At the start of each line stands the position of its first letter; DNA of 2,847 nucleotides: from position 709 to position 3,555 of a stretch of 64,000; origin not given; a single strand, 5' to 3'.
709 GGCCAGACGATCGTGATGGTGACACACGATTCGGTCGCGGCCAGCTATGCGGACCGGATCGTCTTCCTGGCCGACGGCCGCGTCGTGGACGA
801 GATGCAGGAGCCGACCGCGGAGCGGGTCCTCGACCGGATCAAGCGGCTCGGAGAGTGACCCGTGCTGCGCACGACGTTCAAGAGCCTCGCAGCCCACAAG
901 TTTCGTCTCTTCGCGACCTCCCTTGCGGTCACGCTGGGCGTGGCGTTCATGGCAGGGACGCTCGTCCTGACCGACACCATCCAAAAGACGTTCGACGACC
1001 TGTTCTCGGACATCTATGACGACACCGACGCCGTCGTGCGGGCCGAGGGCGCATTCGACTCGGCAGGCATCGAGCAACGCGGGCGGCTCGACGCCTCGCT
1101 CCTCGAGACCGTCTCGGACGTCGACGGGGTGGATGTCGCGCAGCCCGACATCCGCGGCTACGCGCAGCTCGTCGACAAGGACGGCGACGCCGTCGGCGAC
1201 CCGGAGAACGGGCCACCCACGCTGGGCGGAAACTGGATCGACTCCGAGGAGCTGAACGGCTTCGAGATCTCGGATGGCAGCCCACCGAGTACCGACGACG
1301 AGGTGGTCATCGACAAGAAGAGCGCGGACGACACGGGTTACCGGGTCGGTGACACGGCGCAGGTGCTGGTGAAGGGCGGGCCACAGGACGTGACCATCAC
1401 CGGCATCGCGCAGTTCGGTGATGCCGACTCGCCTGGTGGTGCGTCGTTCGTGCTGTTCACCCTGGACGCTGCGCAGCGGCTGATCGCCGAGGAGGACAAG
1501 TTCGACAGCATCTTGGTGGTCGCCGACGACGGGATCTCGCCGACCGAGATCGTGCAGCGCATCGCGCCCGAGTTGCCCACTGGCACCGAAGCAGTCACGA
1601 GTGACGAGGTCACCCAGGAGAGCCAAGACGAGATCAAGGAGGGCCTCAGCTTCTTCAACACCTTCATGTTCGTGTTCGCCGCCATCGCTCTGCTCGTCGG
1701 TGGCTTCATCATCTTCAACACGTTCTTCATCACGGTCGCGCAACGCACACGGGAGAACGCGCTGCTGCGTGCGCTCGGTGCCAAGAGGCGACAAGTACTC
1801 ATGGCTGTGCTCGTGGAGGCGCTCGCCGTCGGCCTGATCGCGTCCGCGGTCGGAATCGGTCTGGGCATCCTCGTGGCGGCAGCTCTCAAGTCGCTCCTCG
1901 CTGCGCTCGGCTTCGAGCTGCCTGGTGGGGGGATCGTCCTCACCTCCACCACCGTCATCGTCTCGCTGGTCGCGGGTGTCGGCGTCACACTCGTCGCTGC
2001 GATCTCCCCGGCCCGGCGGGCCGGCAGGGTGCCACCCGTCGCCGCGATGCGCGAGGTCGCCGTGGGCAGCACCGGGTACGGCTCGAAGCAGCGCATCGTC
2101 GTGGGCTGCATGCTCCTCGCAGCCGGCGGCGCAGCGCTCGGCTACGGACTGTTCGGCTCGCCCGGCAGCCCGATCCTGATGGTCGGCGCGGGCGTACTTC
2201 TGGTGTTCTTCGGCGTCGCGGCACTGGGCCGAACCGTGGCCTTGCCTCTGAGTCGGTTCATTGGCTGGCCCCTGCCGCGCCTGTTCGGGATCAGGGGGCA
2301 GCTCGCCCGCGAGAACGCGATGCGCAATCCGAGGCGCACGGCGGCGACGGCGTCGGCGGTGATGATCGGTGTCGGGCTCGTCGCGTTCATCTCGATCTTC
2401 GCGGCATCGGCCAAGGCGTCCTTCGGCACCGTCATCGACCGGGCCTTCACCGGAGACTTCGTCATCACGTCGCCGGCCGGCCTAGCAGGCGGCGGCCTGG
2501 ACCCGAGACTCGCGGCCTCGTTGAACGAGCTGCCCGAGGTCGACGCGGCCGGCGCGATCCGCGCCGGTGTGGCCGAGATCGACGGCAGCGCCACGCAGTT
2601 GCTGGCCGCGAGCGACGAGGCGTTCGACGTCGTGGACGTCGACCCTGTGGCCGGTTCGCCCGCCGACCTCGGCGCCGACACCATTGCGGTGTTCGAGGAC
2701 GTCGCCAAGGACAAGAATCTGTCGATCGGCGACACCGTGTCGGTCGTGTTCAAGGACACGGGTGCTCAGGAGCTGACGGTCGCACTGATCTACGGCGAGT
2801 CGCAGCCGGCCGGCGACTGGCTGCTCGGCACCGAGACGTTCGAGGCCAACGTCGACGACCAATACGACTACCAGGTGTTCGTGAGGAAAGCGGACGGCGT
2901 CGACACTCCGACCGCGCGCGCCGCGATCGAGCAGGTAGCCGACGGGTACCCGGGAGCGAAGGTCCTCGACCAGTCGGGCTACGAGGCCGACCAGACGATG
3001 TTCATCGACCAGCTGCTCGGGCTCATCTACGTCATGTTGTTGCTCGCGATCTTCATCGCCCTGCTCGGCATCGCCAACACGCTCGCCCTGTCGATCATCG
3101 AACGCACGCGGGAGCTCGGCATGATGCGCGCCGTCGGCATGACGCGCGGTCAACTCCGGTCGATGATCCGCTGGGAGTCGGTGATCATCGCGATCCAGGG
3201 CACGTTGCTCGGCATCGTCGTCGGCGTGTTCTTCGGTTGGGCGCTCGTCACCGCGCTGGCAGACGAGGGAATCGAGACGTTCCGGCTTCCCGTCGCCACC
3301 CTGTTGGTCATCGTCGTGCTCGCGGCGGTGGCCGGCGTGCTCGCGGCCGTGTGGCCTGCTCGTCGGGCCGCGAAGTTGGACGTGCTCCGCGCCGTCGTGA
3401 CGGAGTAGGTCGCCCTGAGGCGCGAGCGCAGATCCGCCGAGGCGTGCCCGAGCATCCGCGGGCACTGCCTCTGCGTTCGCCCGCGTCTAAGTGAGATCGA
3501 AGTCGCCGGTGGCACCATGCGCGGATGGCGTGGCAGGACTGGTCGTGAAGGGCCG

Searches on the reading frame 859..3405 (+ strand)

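Call 80: search_protein_families(library=pfam, max_evalue=0.00001, proteins=[window:859-3405:+])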
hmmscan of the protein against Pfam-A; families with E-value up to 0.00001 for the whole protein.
window:859-3405:+ (849 aa): 2 families
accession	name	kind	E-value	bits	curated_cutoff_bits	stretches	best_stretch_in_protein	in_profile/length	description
PF02687.27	FtsX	-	5.8e-37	126.8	25.5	2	725-841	2-119/120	FtsX-like permease C-terminal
PF12704.14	MacB_PCD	-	2.9e-24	86.9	27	2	18-236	2-205/207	MacB-like periplasmic core domain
